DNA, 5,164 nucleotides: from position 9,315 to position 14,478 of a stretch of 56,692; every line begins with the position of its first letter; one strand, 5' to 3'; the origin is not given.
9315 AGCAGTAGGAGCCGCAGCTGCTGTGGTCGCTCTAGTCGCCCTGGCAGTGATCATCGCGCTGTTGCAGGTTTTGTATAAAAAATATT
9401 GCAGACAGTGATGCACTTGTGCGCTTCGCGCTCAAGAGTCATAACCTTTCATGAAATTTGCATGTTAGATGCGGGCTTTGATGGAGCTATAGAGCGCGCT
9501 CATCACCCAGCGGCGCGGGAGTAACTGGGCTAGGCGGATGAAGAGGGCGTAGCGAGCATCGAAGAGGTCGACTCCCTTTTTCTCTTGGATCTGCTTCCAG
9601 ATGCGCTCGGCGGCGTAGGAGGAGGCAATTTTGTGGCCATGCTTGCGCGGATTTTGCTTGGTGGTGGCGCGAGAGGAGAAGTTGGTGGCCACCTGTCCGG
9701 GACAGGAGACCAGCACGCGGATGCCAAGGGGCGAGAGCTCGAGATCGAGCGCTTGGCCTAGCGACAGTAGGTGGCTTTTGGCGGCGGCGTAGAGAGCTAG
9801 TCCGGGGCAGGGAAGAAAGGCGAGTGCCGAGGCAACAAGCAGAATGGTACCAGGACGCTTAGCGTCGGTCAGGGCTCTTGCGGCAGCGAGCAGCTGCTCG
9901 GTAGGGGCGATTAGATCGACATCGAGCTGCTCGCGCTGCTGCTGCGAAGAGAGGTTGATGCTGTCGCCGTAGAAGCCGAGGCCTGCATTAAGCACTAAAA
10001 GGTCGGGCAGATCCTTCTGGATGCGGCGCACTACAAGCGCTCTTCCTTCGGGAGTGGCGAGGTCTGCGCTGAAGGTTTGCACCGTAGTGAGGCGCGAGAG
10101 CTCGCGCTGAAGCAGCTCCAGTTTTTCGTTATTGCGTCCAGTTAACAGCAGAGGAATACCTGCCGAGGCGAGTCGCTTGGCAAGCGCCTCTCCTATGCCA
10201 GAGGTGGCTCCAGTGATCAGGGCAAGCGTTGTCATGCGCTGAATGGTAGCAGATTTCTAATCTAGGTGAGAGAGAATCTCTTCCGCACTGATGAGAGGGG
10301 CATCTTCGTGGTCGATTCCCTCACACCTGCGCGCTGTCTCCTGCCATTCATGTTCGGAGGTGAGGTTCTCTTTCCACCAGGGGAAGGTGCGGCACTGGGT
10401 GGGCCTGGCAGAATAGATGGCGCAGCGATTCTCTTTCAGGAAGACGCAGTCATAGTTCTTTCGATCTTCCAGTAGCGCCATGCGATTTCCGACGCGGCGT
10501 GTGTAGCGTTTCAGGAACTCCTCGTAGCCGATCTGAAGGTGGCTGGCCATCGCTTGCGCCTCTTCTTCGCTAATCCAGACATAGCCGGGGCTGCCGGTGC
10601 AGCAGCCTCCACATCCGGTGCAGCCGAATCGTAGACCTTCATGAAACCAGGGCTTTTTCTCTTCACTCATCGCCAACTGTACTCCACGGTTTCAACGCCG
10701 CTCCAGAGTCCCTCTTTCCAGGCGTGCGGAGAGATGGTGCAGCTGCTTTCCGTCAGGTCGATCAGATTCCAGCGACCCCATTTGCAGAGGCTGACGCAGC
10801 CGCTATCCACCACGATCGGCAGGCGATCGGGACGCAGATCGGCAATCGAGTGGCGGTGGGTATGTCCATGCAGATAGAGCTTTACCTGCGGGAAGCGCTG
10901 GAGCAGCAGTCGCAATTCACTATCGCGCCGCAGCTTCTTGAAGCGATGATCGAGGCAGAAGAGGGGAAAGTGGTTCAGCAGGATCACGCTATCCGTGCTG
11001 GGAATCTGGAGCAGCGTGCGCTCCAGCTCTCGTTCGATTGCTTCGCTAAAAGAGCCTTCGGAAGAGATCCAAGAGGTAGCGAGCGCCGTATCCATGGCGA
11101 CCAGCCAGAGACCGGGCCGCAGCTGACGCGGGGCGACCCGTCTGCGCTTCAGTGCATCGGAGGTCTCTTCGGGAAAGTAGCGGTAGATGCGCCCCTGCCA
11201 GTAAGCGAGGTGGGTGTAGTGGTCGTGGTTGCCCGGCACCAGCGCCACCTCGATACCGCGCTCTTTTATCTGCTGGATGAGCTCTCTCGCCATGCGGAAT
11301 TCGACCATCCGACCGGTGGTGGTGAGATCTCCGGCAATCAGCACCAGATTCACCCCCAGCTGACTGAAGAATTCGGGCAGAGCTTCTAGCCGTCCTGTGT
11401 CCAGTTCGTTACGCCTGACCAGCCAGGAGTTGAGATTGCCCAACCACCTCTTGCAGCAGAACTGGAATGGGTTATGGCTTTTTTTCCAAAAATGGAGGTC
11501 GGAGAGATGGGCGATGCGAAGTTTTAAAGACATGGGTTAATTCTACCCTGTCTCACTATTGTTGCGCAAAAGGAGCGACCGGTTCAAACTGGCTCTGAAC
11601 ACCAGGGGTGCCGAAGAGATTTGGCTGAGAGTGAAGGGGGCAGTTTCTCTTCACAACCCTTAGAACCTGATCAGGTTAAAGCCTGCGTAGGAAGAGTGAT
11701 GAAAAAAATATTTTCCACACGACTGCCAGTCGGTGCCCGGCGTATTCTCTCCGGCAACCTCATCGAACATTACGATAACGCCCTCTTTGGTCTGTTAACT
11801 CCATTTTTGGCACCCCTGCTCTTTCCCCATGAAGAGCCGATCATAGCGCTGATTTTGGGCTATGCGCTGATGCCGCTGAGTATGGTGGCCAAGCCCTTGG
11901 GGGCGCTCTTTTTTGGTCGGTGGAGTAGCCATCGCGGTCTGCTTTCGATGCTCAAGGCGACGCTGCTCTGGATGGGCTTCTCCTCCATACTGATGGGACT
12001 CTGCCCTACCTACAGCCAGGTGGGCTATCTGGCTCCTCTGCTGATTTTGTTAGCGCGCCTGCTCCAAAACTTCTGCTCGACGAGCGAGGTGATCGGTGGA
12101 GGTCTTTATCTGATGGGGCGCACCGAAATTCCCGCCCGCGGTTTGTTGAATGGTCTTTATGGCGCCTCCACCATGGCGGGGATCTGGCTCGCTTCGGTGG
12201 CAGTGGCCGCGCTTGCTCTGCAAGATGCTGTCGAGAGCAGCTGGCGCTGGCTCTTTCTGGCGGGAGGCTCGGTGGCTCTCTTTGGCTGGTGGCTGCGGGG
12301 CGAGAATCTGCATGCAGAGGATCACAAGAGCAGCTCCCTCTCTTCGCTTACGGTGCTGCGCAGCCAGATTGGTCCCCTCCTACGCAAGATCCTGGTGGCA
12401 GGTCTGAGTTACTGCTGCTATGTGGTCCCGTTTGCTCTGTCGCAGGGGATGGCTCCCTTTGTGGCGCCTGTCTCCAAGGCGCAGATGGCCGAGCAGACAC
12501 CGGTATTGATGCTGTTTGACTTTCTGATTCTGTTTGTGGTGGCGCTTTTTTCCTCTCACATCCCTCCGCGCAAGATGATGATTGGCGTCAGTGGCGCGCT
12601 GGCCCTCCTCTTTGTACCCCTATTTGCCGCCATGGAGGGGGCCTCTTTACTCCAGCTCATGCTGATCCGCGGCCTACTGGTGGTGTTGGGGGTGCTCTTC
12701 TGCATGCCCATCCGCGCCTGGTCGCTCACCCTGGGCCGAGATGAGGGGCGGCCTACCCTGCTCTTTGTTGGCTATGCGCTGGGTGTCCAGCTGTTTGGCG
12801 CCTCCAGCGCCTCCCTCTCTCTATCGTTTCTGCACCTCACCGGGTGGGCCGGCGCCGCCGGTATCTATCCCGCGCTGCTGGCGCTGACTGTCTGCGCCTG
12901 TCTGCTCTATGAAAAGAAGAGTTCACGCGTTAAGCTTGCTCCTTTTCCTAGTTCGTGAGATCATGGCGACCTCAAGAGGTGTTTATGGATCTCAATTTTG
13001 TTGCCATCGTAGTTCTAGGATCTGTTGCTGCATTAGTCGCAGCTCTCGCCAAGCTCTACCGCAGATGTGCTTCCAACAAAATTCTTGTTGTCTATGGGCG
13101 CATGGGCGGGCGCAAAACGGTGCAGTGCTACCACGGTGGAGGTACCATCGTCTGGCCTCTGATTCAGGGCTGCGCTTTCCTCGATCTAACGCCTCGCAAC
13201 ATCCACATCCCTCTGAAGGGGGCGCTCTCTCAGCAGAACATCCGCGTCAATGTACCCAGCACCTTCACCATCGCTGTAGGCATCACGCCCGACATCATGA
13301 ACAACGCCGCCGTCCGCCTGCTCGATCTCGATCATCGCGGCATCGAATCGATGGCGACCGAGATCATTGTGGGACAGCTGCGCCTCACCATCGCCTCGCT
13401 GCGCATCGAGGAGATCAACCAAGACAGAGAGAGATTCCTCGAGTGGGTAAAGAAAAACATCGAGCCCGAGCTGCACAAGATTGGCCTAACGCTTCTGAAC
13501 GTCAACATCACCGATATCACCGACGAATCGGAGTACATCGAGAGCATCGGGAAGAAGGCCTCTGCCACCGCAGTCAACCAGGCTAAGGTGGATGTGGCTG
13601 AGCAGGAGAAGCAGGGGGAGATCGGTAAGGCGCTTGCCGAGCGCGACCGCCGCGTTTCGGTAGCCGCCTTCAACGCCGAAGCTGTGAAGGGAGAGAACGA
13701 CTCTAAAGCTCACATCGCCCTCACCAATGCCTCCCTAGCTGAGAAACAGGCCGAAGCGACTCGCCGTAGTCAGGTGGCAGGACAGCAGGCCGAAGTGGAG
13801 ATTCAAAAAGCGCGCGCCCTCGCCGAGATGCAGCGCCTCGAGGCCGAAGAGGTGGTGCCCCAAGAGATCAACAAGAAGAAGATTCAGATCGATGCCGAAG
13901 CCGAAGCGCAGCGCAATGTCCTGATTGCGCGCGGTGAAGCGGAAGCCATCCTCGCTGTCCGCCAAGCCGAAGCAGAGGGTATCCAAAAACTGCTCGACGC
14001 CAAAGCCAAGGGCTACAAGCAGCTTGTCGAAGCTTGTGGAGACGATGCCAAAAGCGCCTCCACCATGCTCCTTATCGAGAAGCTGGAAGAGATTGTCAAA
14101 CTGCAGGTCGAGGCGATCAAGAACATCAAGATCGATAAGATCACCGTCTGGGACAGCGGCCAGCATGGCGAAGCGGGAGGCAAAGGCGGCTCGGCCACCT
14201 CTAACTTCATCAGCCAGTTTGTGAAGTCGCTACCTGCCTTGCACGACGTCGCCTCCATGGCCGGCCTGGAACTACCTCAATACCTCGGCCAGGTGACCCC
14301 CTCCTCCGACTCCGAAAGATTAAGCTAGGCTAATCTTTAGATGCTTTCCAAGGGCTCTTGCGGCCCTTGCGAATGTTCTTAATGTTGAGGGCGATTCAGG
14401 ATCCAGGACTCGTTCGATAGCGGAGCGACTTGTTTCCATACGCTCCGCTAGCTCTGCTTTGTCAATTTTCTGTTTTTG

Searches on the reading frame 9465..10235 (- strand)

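Call 45: search_protein_families(library=pfam, proteins=[window:9465-10235:-], max_evalue=0.00001)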
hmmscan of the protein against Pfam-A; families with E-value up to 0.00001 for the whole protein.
window:9465-10235:- (256 aa): 3 families
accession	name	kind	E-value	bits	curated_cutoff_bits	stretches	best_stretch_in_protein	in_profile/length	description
PF00106.31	adh_short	-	1.4e-31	109.9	26.6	1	4-193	2-193/195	short chain dehydrogenase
PF13561.12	adh_short_C2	-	4.5e-20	72.7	27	1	9-195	1-189/236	Enoyl-(Acyl carrier protein) reductase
PF08659.16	KR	-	5.7e-07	30.1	22.6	1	5-156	3-156/180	KR domain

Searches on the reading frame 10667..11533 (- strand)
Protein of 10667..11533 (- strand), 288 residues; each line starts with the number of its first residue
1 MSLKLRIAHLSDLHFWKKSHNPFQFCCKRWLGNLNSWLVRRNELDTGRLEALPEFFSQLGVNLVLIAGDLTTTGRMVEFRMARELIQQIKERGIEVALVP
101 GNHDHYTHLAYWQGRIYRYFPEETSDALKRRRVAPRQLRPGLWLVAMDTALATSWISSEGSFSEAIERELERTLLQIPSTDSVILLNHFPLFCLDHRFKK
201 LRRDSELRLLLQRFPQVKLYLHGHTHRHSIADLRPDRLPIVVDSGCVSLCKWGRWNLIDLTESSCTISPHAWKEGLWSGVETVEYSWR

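Call 45: search_protein_families(library=pfam, proteins=[window:10667-11533:-], max_evalue=0.00001)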
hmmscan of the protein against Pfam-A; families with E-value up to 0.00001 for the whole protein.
window:10667-11533:- (288 aa): 2 families
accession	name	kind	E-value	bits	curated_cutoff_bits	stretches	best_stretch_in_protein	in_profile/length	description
PF00149.33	Metallophos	-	1.3e-18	68.6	21.5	1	5-227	1-190/191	Calcineurin-like phosphoesterase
PF12850.12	Metallophos_2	-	1.9e-06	28.4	27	0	6-248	2-136/154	Calcineurin-like phosphoesterase superfamily domain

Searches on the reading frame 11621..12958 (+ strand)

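Call 45: search_protein_families(library=pfam, proteins=[window:11621-12958:+], max_evalue=0.00001)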
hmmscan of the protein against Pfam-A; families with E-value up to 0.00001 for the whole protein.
window:11621-12958:+ (445 aa): 1 family
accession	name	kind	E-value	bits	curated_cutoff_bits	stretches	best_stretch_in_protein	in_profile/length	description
PF07690.21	MFS_1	-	3.3e-08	33.3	33.4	1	83-361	37-309/347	Major Facilitator Superfamily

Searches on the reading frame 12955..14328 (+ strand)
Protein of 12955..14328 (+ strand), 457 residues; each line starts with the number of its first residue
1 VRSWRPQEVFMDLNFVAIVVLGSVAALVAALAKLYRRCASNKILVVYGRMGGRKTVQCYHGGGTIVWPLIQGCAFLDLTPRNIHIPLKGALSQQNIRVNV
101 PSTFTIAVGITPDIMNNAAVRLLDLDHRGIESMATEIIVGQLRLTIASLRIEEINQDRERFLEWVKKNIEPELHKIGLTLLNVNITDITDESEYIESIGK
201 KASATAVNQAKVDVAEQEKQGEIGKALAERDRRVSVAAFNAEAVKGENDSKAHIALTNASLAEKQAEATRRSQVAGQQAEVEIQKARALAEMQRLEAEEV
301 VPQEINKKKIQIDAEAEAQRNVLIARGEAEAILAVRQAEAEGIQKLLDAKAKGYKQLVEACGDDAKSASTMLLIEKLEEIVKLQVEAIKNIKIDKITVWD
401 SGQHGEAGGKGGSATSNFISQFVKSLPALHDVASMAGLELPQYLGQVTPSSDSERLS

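Call 45: search_protein_families(library=pfam, proteins=[window:12955-14328:+], max_evalue=0.00001)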
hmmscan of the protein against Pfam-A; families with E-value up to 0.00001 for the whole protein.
window:12955-14328:+ (457 aa): 2 families
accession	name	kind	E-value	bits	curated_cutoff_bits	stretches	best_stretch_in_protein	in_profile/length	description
PF01145.31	Band_7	-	3.6e-26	92.7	23.6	1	41-219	6-176/176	SPFH domain / Band 7 family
PF15975.10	Flot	-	3.8e-10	40.4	27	1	317-437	1-123/124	Flotillin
